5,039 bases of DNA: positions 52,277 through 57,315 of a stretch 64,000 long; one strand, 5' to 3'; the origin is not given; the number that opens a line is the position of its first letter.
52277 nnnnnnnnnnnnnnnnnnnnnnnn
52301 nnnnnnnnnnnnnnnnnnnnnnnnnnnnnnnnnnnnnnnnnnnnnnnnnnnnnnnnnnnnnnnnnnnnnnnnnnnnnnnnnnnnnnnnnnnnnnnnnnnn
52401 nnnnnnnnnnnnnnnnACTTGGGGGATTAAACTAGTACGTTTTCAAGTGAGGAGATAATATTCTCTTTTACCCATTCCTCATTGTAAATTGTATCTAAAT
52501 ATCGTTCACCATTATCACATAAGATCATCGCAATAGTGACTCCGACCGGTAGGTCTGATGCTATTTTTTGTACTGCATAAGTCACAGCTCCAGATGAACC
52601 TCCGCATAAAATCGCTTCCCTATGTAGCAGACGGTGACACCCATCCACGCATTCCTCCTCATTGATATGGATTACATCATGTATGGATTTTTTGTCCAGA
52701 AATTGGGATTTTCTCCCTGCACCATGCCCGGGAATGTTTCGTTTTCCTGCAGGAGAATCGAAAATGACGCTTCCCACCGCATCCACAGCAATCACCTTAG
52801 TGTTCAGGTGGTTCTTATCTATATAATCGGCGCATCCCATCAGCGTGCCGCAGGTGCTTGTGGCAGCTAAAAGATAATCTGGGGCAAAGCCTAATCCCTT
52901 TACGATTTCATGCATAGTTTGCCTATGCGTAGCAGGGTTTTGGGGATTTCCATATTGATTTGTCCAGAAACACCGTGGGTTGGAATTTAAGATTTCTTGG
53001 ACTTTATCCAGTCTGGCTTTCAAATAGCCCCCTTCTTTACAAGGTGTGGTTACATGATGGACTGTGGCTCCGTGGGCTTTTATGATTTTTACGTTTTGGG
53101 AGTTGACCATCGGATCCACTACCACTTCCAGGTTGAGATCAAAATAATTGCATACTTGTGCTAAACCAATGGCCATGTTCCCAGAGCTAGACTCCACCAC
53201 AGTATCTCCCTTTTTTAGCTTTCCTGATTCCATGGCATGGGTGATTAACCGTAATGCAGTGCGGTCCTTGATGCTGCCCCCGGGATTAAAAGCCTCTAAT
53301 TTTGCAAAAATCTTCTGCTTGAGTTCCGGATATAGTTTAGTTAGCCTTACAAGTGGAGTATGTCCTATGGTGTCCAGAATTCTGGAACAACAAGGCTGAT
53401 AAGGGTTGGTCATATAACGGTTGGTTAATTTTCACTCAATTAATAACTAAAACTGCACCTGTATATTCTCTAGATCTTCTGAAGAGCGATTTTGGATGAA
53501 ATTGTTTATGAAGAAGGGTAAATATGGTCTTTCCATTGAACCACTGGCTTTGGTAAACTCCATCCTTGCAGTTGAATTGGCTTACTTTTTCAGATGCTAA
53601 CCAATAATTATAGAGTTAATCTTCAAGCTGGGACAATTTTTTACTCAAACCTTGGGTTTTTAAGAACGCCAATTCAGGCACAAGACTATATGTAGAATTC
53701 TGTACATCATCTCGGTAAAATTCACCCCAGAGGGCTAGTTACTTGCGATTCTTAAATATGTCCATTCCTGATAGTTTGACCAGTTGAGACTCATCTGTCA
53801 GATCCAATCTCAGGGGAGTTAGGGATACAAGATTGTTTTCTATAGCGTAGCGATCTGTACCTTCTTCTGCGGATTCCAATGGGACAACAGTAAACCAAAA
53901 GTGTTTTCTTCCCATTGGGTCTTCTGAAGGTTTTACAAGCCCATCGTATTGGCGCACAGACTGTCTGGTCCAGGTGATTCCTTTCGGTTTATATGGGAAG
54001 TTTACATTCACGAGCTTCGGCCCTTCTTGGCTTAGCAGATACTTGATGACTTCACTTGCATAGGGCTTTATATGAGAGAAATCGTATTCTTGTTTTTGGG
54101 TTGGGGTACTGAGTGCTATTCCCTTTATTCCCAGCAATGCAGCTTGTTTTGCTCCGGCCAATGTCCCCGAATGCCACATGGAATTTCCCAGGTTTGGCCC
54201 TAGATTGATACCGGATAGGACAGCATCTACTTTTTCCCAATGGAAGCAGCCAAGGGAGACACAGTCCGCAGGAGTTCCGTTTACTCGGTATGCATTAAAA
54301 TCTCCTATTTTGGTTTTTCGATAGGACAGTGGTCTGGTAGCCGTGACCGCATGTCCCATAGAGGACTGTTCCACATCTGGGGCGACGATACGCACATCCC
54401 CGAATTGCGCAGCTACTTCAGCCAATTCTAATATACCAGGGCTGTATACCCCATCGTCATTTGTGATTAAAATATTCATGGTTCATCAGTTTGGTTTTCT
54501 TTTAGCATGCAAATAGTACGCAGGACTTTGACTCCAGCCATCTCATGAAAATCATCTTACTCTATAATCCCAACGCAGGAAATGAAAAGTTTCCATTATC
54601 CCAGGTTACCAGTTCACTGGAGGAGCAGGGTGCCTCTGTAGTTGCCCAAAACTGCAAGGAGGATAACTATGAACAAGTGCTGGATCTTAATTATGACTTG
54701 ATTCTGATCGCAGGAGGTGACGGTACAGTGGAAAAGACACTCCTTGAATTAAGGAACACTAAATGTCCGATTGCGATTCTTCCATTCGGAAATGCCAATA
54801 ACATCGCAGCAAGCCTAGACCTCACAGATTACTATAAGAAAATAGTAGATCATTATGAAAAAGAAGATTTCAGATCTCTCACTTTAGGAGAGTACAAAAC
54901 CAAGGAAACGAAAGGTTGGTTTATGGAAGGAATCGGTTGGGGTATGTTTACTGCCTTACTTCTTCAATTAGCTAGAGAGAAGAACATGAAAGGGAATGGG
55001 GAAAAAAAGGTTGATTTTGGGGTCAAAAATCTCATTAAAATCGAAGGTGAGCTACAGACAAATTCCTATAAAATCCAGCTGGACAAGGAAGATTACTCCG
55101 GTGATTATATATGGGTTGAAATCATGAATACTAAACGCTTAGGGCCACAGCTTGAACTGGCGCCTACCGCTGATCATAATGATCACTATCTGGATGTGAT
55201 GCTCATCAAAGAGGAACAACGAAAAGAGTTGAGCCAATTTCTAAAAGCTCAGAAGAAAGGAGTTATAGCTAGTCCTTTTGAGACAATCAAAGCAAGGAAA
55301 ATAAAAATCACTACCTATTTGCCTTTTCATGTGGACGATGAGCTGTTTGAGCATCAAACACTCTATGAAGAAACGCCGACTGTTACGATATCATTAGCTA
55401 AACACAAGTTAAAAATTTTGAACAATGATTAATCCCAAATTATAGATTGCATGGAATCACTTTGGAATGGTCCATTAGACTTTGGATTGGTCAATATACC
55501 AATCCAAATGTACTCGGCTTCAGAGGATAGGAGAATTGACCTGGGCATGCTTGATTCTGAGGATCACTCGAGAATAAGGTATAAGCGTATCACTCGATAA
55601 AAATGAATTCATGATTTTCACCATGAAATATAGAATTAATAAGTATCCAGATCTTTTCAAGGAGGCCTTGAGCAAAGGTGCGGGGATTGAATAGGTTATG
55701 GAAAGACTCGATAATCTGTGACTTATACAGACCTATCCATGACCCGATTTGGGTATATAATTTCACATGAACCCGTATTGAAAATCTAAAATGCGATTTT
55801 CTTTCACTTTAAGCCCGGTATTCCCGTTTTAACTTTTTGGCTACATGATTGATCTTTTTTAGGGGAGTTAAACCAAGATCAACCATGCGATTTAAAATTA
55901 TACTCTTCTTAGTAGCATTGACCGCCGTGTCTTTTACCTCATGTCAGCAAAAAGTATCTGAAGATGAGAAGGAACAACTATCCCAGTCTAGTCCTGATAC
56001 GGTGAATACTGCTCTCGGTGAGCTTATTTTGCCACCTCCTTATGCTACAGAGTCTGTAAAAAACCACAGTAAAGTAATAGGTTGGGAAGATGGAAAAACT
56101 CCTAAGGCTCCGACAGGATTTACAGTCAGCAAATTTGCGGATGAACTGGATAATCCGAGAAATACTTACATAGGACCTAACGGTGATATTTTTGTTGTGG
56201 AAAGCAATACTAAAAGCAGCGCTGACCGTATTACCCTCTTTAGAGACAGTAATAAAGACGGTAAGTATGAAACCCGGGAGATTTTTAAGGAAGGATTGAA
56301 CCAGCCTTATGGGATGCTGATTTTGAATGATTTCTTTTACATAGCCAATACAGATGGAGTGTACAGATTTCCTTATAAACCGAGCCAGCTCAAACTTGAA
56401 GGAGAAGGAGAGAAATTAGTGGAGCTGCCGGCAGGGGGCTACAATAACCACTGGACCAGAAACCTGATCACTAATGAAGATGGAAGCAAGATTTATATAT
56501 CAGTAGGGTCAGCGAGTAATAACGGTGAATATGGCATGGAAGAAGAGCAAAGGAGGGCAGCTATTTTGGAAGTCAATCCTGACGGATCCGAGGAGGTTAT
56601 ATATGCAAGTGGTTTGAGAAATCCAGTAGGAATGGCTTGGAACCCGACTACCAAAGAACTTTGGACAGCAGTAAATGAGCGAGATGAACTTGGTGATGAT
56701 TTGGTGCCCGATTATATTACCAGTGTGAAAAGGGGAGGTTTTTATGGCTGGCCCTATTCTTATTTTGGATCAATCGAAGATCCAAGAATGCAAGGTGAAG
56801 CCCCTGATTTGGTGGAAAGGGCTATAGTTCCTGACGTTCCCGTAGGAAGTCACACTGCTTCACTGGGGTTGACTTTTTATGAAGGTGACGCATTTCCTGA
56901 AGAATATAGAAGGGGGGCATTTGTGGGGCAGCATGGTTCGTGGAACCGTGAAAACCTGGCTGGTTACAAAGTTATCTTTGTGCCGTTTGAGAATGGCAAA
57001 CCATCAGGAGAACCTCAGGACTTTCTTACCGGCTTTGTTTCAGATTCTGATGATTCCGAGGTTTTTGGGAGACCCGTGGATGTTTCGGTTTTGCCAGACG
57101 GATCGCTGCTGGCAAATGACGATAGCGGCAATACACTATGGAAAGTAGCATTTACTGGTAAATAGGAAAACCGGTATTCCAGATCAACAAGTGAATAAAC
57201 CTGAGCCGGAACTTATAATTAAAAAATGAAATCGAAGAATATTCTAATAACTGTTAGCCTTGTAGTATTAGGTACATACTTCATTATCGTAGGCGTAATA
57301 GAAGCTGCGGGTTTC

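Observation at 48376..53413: Stand-alone four-gene amino-acid-modifying operon: SbnA-like synthase, CreE-like flavoenzyme, fold-III PLP decarboxylase and DUF3891, with no SbnB, CreD or synthetase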

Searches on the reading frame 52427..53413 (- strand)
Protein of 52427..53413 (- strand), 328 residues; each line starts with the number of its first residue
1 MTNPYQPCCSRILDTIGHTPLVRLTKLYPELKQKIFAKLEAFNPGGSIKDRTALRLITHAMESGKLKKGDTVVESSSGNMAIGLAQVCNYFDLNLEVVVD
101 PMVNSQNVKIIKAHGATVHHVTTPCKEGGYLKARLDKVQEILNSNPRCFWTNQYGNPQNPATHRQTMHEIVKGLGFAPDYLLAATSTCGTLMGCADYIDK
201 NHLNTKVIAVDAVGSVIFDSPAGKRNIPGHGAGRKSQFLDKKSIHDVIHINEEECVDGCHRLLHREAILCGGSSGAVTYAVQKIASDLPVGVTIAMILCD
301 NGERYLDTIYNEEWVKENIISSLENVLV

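Call 3: search_protein_families(library=pfam, proteins=[window:52427-53413:-], max_evalue=0.01)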
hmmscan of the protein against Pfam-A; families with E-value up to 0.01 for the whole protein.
window:52427-53413:- (328 aa): 1 family
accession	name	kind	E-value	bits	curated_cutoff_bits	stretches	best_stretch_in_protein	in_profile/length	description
PF00291.31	PALP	-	1.1e-62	212.5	35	1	13-300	2-295/295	Pyridoxal-phosphate dependent enzyme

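Call 4: search_protein_families(library=ncbifam, proteins=[window:52427-53413:-], max_evalue=0.01)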
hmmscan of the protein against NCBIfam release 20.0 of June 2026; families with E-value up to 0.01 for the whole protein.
window:52427-53413:- (328 aa): 36 families (the best 25 are shown)
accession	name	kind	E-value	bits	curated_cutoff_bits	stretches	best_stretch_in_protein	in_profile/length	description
TIGR03945.1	PLP_SbnA_fam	equivalog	1.8e-120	401.6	349.95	1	12-315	1-304/304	2,3-diaminopropionate biosynthesis protein SbnA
TIGR01136.1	cysKM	subfamily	4.4e-67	226.5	344.15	1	13-308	2-296/299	cysteine synthase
NF007989.0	PRK10717.1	equivalog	1.9e-65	221.1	387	1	10-318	6-325/334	cysteine synthase A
TIGR01139.1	cysK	equivalog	2.9e-65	220.5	350.95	1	13-308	2-295/298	cysteine synthase A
TIGR01137.1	cysta_beta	equivalog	5.8e-58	196.7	510.25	1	11-319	4-319/457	cystathionine beta-synthase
TIGR01138.1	cysM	equivalog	9.2e-52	176.4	394.2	1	12-308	2-287/290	cysteine synthase B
NF008735.0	PRK11761.1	equivalog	1.8e-50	171.8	413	1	11-308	5-291/296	cysteine synthase CysM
NF053679.1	CysteaSynCapA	equivalog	1.3e-45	155.6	600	1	10-317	8-326/329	cysteate synthase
NF052478.1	CystDsulMYC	equivalog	5.1e-22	78.7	600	1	33-321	37-336/354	L-cysteine desulfhydrase Cds1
NF006390.0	PRK08639.1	equivalog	2.1e-15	56.6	421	1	10-216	17-216/418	threonine ammonia-lyase IlvA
NF005147.0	PRK06608.1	equivalog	4.6e-14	52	380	1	10-207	16-200/339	serine/threonine dehydratase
TIGR01127.1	ilvA_1Cterm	equivalog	2.4e-12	46.6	378.75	1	19-320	1-305/380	threonine ammonia-lyase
NF005292.0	PRK06815.1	equivalog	6e-12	45.2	371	1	11-208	14-200/320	threonine/serine dehydratase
NF004170.0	PRK05638.1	equivalog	7.7e-12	44.5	421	1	16-121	64-164/442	threonine synthase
NF005680.0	PRK07476.1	equivalog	1.3e-11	44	413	1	10-122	15-124/326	hydroxyectoine utilization dehydratase EutB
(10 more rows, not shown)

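Call 15: search_solved_structures(query=window:52427-53413:-, max_evalue=1e-20, show_alignments=1)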
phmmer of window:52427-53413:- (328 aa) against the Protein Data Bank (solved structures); distinct sequences matched with E-value up to 1e-20: 106 (the best 60 are shown).
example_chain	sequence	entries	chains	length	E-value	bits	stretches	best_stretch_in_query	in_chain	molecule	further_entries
5d84_A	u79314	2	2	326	3.4e-76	259.8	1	5-317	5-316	Probable siderophore biosynthesis protein SbnA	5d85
5d86_A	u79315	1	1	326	1.2e-75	258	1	5-317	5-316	Probable siderophore biosynthesis protein SbnA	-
5d87_A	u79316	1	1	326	4.4e-75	256.2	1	5-317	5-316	Probable siderophore biosynthesis protein SbnA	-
2egu_A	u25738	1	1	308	2.2e-46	161.8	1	11-308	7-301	Cysteine synthase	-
6kr5_A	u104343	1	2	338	2.5e-46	161.7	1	4-323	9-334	Cysteine synthase 3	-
9jxu_A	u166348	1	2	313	2.9e-46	161.4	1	9-308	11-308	Cysteine synthase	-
5ohx_A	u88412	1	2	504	1.5e-44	155.8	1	5-316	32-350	Cystathionine beta-synthase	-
5xw3_A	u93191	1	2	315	2.3e-44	155.2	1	13-315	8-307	O-acetylserine lyase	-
8srt_A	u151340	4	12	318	4e-44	154.4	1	10-308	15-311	Cysteine synthase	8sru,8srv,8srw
8t2c_A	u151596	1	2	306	4.9e-44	154.1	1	11-308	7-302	Cysteine synthase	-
8if7_A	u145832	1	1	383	6.9e-44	153.6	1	19-316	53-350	CmnB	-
3bm5_A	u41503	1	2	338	1.1e-43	153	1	3-324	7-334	Cysteine synthase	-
4jbl_A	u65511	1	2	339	1.1e-43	153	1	3-324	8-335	Cysteine synthase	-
4jbn_A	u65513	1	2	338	1.1e-43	152.9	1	3-324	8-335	Cysteine synthase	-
2pqm_A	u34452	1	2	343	1.2e-43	152.9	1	3-324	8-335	Cysteine synthase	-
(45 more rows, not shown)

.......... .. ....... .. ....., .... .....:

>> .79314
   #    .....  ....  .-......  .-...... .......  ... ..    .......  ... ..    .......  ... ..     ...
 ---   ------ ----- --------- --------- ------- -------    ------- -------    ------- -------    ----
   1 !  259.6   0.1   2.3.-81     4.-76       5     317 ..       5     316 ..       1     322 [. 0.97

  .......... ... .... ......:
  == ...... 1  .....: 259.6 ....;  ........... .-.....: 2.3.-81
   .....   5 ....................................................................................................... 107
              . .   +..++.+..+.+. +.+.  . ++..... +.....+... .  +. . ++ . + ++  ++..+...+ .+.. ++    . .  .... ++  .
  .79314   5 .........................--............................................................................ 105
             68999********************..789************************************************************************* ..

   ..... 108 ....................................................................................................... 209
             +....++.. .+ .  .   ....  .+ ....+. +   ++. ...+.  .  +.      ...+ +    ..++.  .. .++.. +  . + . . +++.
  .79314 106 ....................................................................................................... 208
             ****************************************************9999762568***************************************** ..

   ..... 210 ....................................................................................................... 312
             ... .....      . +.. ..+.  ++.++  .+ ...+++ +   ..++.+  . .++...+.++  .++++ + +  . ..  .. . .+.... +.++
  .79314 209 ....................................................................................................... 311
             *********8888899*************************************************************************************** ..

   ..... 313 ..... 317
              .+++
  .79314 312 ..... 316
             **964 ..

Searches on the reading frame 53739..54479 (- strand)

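Call 101: search_protein_families(library=pfam, proteins=[window:53739-54479:-], max_evalue=0.001)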
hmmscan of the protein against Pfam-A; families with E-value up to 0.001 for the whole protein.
window:53739-54479:- (246 aa): 1 family
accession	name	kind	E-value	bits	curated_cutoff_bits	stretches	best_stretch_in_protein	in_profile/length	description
PF01975.23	SurE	-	9.3e-52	176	22.1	1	3-178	1-187/189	Survival protein SurE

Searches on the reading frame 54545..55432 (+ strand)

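Call 101: search_protein_families(library=pfam, proteins=[window:54545-55432:+], max_evalue=0.001)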
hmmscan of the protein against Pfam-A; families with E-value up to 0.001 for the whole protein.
window:54545-55432:+ (295 aa): 3 families
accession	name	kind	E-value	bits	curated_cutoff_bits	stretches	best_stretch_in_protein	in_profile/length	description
PF00781.29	DAGK_cat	-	2.2e-16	60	23.6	1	2-116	1-124/125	Diacylglycerol kinase catalytic domain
PF19279.4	YegS_C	-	3.7e-10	40.2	27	1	154-266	23-138/158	YegS C-terminal NAD kinase beta sandwich-like domain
PF01513.26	NAD_kinase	-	5.2e-05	24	25.5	1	37-85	60-108/130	ATP-NAD kinase N-terminal domain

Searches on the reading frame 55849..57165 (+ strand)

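Call 101: search_protein_families(library=pfam, proteins=[window:55849-57165:+], max_evalue=0.001)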
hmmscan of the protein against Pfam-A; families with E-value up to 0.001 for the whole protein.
window:55849-57165:+ (438 aa): 2 families
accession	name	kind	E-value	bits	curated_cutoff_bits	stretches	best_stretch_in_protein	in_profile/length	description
PF23500.1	DUF7133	-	5.6e-15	56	27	1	87-420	11-342/385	Domain of unknown function (DUF7133)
PF07995.17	GSDH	-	1.1e-14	54.9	25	1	178-360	91-276/332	Glucose / Sorbosone dehydrogenase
